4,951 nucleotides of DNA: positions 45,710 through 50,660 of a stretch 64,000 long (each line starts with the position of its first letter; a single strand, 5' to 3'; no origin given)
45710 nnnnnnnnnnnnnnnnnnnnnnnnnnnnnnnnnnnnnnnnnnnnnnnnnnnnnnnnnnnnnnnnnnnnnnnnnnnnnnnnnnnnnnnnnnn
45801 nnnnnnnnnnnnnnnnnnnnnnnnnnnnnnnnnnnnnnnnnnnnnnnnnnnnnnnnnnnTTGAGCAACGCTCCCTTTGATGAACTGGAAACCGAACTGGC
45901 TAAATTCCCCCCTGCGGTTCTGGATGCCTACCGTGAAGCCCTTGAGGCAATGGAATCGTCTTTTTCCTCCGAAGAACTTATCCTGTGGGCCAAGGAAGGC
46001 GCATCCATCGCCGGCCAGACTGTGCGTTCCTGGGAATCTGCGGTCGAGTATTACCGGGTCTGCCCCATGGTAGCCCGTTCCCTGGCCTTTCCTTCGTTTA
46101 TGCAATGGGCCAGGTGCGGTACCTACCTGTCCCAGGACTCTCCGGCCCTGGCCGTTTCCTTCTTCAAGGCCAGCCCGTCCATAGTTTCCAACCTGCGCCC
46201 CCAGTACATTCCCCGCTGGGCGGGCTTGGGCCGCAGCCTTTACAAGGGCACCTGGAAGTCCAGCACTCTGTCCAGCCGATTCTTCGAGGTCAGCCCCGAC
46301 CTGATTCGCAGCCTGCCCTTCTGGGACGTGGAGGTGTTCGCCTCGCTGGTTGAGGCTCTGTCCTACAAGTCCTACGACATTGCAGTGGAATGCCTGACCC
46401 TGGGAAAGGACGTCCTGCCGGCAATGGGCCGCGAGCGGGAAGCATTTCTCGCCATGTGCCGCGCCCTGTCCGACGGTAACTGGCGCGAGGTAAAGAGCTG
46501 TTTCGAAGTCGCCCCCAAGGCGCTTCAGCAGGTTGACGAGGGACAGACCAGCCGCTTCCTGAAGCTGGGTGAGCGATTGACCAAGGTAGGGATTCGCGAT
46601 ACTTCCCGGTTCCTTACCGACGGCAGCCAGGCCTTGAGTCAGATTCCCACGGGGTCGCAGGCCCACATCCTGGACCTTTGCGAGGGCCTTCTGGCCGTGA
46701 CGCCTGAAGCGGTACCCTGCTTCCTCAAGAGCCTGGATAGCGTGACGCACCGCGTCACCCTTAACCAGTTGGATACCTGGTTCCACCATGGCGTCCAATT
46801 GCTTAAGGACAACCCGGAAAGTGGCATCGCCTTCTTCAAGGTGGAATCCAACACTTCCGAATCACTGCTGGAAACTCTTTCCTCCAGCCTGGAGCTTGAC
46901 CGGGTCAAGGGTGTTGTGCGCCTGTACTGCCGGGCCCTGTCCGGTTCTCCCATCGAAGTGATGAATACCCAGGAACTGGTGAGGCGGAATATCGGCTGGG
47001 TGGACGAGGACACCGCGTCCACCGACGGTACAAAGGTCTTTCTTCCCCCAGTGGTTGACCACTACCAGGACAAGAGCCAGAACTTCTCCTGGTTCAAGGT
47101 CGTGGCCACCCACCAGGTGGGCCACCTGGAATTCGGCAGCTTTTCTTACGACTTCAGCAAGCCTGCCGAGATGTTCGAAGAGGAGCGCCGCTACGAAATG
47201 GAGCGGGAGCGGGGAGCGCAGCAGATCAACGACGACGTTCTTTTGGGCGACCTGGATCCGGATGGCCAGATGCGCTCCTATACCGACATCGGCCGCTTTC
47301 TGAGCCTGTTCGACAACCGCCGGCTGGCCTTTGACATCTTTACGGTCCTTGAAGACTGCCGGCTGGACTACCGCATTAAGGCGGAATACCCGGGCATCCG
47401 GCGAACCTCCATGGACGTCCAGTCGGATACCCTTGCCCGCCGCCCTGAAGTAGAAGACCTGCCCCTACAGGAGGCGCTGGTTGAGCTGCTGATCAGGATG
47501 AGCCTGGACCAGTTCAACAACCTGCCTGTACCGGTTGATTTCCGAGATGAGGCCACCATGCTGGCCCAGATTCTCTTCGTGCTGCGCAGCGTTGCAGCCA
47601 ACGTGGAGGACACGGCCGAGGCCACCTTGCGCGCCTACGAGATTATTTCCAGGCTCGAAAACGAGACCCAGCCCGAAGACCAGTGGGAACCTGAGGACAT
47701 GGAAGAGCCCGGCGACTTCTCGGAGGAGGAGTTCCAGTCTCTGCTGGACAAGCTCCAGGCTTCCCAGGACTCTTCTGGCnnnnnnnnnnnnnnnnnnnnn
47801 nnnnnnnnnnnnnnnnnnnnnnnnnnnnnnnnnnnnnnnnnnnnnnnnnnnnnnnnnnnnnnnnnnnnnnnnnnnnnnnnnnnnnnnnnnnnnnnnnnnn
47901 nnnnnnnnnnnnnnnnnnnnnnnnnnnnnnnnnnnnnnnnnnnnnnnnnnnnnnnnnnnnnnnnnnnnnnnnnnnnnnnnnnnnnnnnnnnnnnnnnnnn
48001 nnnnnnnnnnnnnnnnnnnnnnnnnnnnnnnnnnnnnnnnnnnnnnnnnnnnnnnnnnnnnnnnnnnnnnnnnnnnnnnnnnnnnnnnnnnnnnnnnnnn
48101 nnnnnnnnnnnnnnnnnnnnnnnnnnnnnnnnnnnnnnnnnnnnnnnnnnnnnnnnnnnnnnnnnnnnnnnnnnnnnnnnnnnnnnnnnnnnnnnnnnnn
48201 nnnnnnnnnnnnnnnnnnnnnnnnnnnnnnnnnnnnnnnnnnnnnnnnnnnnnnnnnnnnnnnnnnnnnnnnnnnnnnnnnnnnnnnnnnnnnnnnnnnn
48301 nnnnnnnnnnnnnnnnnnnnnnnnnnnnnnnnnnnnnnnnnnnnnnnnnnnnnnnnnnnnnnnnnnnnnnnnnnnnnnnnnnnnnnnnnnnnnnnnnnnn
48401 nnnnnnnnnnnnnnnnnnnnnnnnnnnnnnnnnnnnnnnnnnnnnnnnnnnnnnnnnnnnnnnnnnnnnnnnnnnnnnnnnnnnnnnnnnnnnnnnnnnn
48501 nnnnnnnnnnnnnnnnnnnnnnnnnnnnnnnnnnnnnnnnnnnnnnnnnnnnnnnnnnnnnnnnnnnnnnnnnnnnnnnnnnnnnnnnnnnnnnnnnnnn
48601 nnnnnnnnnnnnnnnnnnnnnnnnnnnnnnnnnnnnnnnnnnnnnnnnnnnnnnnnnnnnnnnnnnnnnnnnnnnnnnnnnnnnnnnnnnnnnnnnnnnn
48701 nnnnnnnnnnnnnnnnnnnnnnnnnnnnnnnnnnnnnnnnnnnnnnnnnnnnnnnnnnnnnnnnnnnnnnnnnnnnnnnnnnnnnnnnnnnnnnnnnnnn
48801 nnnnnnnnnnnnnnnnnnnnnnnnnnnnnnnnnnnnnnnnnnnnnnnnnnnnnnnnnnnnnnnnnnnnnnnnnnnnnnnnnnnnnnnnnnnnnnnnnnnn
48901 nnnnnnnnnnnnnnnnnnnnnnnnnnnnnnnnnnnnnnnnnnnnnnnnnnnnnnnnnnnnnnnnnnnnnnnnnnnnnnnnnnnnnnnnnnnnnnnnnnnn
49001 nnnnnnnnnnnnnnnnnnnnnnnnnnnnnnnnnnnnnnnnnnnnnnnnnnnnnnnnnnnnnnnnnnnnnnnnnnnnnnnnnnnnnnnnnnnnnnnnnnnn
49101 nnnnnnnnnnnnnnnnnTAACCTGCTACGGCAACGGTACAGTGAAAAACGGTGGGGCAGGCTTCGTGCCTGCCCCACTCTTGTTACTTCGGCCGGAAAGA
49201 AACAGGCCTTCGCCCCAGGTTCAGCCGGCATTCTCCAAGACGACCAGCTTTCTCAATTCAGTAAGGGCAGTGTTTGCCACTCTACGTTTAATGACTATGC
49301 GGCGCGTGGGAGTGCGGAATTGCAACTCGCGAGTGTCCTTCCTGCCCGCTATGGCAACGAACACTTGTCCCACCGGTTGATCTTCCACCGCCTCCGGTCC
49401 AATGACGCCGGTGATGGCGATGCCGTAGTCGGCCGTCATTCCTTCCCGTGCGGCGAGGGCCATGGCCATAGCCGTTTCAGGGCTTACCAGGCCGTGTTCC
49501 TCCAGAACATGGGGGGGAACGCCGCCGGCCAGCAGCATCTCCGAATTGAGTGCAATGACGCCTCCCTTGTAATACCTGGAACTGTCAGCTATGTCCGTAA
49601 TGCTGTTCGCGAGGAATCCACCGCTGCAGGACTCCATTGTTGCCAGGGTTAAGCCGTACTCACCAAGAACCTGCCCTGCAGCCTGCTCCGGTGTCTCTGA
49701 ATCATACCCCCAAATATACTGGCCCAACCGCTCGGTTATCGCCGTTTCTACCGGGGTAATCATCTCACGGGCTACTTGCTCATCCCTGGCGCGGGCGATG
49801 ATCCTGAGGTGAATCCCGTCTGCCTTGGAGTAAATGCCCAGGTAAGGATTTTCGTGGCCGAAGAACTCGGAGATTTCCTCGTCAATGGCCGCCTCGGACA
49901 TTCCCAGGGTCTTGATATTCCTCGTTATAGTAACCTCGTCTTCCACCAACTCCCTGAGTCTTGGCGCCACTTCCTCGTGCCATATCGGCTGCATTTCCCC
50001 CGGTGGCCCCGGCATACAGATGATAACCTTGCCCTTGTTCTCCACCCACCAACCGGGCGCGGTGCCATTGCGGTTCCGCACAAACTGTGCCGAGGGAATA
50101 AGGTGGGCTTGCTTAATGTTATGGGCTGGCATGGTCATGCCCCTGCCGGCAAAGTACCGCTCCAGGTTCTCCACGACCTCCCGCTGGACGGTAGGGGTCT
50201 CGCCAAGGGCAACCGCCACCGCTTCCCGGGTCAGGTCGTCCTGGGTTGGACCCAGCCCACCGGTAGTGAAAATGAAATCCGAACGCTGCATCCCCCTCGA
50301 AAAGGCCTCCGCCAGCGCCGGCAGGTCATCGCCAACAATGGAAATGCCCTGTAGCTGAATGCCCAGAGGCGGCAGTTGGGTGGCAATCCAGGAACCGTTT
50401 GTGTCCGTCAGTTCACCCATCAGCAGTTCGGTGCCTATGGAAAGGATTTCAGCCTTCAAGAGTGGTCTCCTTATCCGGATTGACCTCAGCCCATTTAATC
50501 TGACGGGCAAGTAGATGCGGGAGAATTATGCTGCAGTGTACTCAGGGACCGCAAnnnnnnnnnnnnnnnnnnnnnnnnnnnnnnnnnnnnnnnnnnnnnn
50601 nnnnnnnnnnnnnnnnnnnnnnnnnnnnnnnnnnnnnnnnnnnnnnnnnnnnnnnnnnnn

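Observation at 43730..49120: Translationally coupled operon coaE - CbbQ/NorQ-type AAA+ - CoA-pyrophosphatase Nudix - giant CbbO/NorD-like VWA protein, with no recognisable client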

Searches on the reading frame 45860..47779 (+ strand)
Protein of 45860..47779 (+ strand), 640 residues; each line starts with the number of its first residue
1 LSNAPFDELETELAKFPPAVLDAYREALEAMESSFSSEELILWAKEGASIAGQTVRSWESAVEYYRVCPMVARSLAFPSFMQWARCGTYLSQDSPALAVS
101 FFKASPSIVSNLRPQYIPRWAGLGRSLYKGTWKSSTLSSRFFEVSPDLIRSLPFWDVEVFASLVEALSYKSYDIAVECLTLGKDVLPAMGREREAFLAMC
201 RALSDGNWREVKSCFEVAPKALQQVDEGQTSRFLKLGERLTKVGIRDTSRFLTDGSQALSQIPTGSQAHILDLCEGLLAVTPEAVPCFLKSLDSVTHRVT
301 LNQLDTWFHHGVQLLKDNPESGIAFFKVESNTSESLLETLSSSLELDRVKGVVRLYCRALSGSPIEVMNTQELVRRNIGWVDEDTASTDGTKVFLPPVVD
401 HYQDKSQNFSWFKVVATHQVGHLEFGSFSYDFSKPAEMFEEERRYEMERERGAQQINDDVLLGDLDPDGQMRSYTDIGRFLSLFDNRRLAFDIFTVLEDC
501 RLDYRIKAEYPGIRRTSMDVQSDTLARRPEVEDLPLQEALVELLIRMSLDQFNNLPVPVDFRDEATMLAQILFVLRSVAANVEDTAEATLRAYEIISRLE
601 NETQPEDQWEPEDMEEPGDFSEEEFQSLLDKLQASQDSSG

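Call 42: predict_structure(alignment_id=A2)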
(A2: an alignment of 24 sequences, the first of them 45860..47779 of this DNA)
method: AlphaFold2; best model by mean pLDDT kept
length: 640 residues; sequences in the alignment: 24
mean_pLDDT: 79.4   pTM: 0.51
mean pLDDT of the five models: 79.4, 79.1, 75.5, 66.4, 65.2
residues with pLDDT >= 90: 144; 70-90: 360; 50-70: 91; < 50: 45
segments of 3 or more residues with pLDDT < 50: 1-3, 457-473, 603-620, 636-640
pLDDT, mean of each block of 10 residues (from residue 1): 68 90 91 90 92 86 95 92 93 89 91 91 86 76 92 90 83 84 84 77 67 64 66 70 55 67 75 80 80 83 86 88 87 84 83 89 84 60 74 86 84 91 87 82 78 56 39 64 85 91 90 86 83 83 85 71 86 90 92 84 43 44 66 50
secondary structure, 60 per line:
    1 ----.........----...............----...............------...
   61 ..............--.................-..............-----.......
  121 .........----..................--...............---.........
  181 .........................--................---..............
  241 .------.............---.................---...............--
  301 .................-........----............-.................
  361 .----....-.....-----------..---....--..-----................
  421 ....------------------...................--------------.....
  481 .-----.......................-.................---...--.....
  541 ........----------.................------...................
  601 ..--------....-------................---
elements in order: H5-13 H18-32 H37-51 H58-74 H77-93 H95-108 H114-129 H134-151 H154-168 H172-205 H208-223 H227-241 H248-260 H264-280 H284-298 H301-317 H319-326 H331-342 H346-361 E366-369 H371-375 E392-395 H405-424 H443-461 H476-481 H487-509 H511-527 H536-548 H559-575 H582-602 H611-614 H622-637

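Call 45: fold_search(model_id=the predicted structure, library=pdb)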
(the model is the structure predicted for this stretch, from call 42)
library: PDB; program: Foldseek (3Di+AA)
matches with E <= 10: 36; with E <= 0.001: 0
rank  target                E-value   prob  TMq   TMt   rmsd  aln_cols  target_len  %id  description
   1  8ugc_A                1.2e+00  0.12  0.11  0.15  19.9       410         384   10  FD15: Flat repeat helix-turn-helix-turn protein (released 2023-12-27)
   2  7shm_B                3.4e+00  0.03  0.06  0.07  32.3       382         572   12  Cryo-EM structure of ATP-bound human peroxisomal fatty acid transporter ABCD1 (released 2021-11-03)
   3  6a95_A                3.4e+00  0.02  0.09  0.05  39.5       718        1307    8  Complex of voltage-gated sodium channel NavPaS from American cockroach Periplaneta americana bound with tetrodotoxin a (released 2018-08-08)
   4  7upp_A                3.5e+00  0.51  0.25  0.42  11.9       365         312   12  Crystal structure of designed heterotrimeric assembly DHT03_2arm_A21/B21/C long (released 2022-12-14)
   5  9dd3_A                3.5e+00  0.35  0.17  0.33  13.1       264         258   11  Crystal Structure of Designed allosteric facilitated dissociation switch AS5 in complex state HE (released 2025-08-20)
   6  7shm_A                3.5e+00  0.03  0.07  0.07  32.4       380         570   13  Cryo-EM structure of ATP-bound human peroxisomal fatty acid transporter ABCD1 (released 2021-11-03)
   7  7udl_A                3.6e+00  0.08  0.11  0.18  16.6       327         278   12  Crystal structure of designed helical repeat protein RPB_PLP1_R6 bound to PLPx6 peptide (released 2023-03-22)
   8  5cwo_A                4.1e+00  0.11  0.11  0.22  14.3       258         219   15  Crystal structure of de novo designed helical repeat protein DHR76 (released 2015-12-16)
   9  3hq2_A                4.4e+00  0.04  0.11  0.13  32.8       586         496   11  BsuCP Crystal Structure (released 2009-06-30)
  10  8oyx_A                4.7e+00  0.07  0.09  0.19  18.6       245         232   12  De novo designed soluble GPCR-like fold GLF_18 (released 2023-10-18)
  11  7udm_A                5.1e+00  0.04  0.08  0.14  24.0       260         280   13  Crystal structure of designed helical repeat protein RPB_PLP1_R6 in alternative conformation 1 (with peptide) (released 2023-03-22)
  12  7r51_B                5.1e+00  0.03  0.07  0.07  21.9       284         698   15  Structure of P. gingivalis DPP11 in complex with the dipeptide Arg-Asp (released 2022-05-04)
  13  7udm_B                5.1e+00  0.02  0.06  0.10  29.1       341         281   11  Crystal structure of designed helical repeat protein RPB_PLP1_R6 in alternative conformation 1 (with peptide) (released 2023-03-22)
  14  9qvm_N                5.1e+00  0.02  0.10  0.10  25.0       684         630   10  Cryo-EM reconstruction of the NEDD1 anchor protein and CDK5RAP2 bound to the gamma-tubulin ring complex (released 2025-05-21)
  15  5cwf_B                5.3e+00  0.06  0.08  0.20  15.8       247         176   10  Crystal structure of de novo designed helical repeat protein DHR8 (released 2015-12-16)
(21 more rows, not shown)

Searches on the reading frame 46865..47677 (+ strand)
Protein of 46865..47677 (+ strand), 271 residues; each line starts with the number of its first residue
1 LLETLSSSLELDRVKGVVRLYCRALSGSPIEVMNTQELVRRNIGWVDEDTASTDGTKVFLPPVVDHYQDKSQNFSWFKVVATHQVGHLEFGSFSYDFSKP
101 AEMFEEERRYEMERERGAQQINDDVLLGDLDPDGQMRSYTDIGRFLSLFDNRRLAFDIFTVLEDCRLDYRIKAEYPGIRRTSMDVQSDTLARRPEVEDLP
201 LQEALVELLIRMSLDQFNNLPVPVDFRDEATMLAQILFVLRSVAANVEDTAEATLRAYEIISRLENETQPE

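Call 86: predict_structure(alignment_id=A3)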
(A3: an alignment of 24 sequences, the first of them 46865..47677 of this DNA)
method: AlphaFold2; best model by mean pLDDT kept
length: 271 residues; sequences in the alignment: 24
mean_pLDDT: 80.4   pTM: 0.81
mean pLDDT of the five models: 80.4, 79.8, 77.1, 75.4, 75.0
residues with pLDDT >= 90: 83; 70-90: 130; 50-70: 36; < 50: 22
segments of 3 or more residues with pLDDT < 50: 1-5, 121-123, 125-132, 268-271
pLDDT, mean of each block of 10 residues (from residue 1): 58 89 89 76 58 81 85 90 92 86 82 69 44 56 85 91 94 92 88 86 89 72 80 92 95 94 63 39
secondary structure, 60 per line:
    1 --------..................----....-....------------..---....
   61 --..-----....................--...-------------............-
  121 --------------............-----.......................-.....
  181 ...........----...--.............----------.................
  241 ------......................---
elements in order: H11-26 E31-34 H36-39 E57-60 H70-89 H108-119 H135-146 H152-174 H176-191 H201-213 H224-240 H247-268

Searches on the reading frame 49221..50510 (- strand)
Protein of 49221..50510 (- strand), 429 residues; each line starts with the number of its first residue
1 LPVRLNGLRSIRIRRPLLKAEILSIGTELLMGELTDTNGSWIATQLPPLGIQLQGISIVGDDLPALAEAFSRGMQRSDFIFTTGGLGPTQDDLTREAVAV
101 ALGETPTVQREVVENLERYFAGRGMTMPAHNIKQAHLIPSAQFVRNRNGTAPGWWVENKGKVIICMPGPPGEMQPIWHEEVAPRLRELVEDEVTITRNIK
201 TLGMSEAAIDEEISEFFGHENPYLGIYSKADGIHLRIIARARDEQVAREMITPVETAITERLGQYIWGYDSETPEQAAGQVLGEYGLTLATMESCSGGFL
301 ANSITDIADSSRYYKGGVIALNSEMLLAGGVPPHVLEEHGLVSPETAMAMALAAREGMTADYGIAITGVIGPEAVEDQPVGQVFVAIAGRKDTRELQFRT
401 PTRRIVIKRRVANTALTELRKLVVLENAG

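Call 7: search_protein_families(library=pfam, proteins=[window:49221-50510:-], max_evalue=0.0001)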
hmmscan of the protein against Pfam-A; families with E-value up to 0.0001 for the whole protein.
window:49221-50510:- (429 aa): 3 families
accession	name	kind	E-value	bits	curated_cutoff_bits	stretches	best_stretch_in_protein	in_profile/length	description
PF02464.23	CinA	-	3.9e-36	124.4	23.5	1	275-422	5-154/155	Competence-damaged protein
PF00994.29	MoCF_biosynth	-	7.4e-35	120.2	26.6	1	21-186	1-143/144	Probable molybdopterin binding domain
PF18146.6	CinA_KH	-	8.8e-23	80.6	27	1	196-268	1-73/73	Damage-inducible protein CinA KH domain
